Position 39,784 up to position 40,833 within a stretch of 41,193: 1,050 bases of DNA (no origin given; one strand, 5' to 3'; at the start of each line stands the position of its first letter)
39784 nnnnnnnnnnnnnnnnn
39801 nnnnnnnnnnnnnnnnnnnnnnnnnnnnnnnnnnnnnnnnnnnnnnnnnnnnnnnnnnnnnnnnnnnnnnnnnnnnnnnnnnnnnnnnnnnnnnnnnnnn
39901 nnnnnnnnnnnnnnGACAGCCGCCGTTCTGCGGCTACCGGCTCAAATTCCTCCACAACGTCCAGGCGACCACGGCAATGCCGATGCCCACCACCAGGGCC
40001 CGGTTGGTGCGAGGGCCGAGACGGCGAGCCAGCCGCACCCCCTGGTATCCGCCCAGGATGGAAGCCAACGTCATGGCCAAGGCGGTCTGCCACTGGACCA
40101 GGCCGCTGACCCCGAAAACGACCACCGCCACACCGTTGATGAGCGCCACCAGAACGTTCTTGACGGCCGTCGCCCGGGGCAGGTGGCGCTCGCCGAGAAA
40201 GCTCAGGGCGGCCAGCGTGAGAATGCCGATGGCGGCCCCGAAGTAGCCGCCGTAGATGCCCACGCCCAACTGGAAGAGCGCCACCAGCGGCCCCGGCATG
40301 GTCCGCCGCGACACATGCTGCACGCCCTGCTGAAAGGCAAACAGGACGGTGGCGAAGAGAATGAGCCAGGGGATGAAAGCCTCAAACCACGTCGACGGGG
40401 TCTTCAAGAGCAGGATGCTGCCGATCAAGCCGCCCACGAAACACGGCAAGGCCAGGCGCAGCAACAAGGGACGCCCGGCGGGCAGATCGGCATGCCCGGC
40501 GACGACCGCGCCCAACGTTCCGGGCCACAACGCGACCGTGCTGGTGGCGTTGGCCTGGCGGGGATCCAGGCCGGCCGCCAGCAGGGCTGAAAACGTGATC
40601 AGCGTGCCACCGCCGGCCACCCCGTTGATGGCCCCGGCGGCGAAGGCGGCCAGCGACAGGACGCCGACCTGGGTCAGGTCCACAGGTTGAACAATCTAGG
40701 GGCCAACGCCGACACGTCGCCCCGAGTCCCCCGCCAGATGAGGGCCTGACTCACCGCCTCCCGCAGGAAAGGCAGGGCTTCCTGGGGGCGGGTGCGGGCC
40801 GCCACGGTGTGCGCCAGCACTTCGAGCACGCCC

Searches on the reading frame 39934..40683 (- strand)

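Call 49: search_protein_families(library=pfam, proteins=[window:39934-40683:-], max_evalue=0.0001)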
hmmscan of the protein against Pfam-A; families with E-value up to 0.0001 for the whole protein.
window:39934-40683:- (249 aa): 1 family
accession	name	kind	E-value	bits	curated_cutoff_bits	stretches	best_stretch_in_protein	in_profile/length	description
PF01925.25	TauE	-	2.7e-40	139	32.6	1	10-240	2-235/237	Sulfite exporter TauE/SafE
